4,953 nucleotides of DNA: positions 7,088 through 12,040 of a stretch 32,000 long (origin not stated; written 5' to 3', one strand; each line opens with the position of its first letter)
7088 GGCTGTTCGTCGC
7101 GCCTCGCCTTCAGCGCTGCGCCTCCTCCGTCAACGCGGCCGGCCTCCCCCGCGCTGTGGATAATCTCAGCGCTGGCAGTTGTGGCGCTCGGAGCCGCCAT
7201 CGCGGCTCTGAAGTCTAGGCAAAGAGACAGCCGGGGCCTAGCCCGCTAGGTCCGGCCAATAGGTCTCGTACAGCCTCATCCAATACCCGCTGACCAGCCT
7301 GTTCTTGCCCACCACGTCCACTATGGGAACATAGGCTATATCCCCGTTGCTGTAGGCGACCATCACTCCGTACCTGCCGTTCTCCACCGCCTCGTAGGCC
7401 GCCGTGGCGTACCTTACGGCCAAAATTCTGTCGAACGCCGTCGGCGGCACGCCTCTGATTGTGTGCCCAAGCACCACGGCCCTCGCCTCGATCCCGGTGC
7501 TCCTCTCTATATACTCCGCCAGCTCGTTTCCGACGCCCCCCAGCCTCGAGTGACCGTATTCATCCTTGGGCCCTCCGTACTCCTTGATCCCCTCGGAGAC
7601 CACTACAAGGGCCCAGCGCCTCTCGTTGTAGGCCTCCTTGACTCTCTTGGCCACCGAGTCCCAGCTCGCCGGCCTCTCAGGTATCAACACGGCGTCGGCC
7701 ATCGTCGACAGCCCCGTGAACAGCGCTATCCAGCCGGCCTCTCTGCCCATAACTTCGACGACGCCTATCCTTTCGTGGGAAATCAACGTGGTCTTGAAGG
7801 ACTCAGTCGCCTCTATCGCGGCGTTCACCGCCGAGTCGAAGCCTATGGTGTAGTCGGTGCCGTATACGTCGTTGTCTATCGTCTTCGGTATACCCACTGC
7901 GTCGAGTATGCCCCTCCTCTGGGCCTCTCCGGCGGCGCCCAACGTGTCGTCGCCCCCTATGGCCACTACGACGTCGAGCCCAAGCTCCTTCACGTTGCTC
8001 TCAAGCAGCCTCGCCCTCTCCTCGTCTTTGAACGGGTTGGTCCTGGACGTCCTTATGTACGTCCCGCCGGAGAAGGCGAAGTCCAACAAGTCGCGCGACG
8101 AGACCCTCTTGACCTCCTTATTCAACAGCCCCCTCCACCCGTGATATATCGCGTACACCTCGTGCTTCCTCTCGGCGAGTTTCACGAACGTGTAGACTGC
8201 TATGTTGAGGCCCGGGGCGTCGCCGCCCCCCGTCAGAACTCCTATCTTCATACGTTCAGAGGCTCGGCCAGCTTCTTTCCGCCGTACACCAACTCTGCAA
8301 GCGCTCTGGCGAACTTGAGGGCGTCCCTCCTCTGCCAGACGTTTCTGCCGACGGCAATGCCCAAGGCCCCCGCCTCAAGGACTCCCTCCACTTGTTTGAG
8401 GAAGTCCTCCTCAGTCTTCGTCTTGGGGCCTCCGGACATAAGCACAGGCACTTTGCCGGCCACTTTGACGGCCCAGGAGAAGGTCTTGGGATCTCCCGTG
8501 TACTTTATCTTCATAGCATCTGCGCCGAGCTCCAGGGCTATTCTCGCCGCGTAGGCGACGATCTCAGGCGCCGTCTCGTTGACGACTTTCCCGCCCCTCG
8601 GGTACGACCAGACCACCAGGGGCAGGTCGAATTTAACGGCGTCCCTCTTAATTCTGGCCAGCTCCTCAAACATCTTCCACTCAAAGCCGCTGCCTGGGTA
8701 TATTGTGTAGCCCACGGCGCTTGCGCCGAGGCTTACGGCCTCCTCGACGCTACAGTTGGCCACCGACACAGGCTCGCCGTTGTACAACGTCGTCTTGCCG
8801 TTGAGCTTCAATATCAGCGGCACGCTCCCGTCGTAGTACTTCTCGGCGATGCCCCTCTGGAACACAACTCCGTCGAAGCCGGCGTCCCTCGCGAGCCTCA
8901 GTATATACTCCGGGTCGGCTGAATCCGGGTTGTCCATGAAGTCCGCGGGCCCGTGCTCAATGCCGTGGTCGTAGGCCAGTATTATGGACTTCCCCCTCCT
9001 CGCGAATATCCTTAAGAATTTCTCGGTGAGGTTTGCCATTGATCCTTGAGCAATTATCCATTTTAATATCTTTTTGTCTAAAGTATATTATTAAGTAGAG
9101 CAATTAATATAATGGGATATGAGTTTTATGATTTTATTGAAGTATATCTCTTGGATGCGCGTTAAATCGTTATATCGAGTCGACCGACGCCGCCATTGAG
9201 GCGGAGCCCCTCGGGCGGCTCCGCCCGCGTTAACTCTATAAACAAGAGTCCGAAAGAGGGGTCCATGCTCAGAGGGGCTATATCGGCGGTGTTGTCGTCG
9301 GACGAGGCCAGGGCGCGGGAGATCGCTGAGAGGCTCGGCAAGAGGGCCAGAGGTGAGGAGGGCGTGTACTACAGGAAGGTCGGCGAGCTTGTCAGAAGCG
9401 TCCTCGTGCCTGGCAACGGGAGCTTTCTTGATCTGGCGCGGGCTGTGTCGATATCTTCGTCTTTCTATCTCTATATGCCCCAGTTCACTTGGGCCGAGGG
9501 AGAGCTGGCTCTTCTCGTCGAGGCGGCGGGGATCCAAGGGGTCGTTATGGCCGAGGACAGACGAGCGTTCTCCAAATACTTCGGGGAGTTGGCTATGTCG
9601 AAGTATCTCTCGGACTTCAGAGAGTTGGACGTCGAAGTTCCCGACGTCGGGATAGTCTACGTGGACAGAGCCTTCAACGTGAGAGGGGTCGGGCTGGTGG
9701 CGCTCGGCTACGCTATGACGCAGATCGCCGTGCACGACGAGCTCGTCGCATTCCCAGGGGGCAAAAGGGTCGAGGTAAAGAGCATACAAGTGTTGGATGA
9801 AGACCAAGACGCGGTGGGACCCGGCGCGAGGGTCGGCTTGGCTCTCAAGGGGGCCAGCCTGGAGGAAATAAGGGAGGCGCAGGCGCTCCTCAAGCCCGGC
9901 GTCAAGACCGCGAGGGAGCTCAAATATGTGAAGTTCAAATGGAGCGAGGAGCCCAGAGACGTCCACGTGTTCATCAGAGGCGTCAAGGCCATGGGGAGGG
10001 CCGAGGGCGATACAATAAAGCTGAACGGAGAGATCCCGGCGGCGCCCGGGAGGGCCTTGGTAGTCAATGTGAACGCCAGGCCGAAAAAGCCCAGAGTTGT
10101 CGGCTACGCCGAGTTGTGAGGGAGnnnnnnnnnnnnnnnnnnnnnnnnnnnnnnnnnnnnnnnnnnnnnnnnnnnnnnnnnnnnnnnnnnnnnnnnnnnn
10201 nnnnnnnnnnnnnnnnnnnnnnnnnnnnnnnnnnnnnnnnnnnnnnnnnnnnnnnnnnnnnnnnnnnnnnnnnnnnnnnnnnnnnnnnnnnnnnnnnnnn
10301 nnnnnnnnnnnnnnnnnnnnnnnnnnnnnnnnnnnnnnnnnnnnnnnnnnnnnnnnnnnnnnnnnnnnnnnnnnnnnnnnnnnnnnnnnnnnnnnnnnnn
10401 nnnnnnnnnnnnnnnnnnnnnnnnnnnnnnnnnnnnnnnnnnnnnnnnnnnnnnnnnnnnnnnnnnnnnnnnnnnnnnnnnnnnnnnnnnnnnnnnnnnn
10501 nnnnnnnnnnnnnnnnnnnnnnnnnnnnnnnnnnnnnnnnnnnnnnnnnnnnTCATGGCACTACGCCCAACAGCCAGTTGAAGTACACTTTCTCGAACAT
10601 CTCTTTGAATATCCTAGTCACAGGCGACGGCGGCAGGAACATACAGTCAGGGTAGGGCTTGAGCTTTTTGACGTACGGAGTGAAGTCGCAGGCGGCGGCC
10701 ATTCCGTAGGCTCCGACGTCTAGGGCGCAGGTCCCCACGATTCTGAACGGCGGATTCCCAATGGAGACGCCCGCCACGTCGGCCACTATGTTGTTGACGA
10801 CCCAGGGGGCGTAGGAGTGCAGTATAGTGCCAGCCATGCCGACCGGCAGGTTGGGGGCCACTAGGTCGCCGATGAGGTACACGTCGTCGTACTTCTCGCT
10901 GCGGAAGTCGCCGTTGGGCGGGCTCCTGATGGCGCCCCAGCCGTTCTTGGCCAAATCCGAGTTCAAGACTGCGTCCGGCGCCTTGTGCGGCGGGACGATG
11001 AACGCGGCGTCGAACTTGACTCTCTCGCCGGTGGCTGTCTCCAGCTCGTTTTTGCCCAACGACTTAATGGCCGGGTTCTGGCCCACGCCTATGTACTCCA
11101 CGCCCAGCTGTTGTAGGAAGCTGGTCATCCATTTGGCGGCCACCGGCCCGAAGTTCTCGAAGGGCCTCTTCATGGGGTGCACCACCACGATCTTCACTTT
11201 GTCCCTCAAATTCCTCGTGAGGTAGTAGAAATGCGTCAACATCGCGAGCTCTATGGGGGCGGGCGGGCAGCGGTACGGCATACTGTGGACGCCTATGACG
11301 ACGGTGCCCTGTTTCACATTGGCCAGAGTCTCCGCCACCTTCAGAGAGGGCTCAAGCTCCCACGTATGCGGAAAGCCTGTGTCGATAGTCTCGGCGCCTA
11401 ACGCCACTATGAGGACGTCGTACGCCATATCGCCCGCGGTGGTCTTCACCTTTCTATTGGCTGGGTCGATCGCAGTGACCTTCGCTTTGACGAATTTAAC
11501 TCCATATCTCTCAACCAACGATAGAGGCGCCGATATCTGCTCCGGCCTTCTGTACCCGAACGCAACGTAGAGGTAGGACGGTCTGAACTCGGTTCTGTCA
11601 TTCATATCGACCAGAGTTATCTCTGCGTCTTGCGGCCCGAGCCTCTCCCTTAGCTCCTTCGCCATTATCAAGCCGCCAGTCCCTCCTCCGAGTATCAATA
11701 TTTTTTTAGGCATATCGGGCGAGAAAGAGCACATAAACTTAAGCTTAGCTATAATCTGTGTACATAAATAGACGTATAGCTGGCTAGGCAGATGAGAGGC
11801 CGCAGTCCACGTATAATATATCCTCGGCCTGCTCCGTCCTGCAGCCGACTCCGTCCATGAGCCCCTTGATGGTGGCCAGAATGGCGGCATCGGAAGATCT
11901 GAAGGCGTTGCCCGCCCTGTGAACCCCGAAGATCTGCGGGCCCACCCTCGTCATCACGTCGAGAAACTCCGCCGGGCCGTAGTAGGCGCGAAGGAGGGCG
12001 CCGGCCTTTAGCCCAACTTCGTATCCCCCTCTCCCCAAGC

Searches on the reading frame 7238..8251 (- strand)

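Call 27: search_protein_families(library=pfam, proteins=[window:7238-8251:-], max_evalue=0.001)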
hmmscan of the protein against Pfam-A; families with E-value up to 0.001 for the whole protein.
window:7238-8251:- (337 aa): 1 family
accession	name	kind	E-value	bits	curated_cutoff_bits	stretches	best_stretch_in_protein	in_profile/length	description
PF00365.25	PFK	-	2.3e-91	306.5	30.9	1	2-288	1-276/277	Phosphofructokinase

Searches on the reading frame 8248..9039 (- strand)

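Call 27: search_protein_families(library=pfam, proteins=[window:8248-9039:-], max_evalue=0.001)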
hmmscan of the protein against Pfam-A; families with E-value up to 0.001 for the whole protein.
window:8248-9039:- (263 aa): 1 family
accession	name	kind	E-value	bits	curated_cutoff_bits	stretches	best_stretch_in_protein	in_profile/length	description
PF01791.15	DeoC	-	6.1e-41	141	23.8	1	19-237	2-229/229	DeoC/LacD family aldolase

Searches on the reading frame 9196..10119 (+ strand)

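Call 27: search_protein_families(library=pfam, proteins=[window:9196-10119:+], max_evalue=0.001)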
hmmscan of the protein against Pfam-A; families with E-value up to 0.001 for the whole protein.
window:9196-10119:+ (307 aa): 0 families

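Call 94: search_protein_families(library=ncbifam, proteins=[window:9196-10119:+], max_evalue=0.001)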
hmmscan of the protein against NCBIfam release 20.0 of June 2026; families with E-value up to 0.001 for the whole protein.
window:9196-10119:+ (307 aa): 3 families
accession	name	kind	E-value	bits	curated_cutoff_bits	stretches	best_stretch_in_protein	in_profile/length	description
TIGR00475.1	selB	equivalog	5.1e-09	35.4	242.25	1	155-237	180-263/581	selenocysteine-specific translation elongation factor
NF008969.0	PRK12317.1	subfamily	2.5e-07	29.6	502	1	108-228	184-304/426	elongation factor 1-alpha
TIGR00483.1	EF-1_alpha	equivalog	9.9e-06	24.3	540.1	1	156-228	232-305/427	translation elongation factor EF-1 subunit alpha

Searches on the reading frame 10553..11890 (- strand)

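Call 28: search_protein_families(library=pfam, proteins=[window:10553-11890:-], max_evalue=0.001)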
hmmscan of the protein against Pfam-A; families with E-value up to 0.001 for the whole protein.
window:10553-11890:- (445 aa): 4 families
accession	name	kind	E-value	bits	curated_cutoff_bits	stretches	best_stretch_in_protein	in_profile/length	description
PF07992.20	Pyr_redox_2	-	4.5e-17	62.8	26.1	1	63-344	2-277/291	Pyridine nucleotide-disulphide oxidoreductase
PF21706.3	FCSD_central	-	7.7e-09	36.1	27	1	188-300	7-116/116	Sulfide dehydrogenase [flavocytochrome c] flavoprotein chain, central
PF00070.33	Pyr_redox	-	0.00013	22.9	22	0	232-267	23-58/82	Pyridine nucleotide-disulphide oxidoreductase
PF01266.30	DAO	-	0.00072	19.6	27.9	0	126-168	159-206/353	FAD dependent oxidoreductase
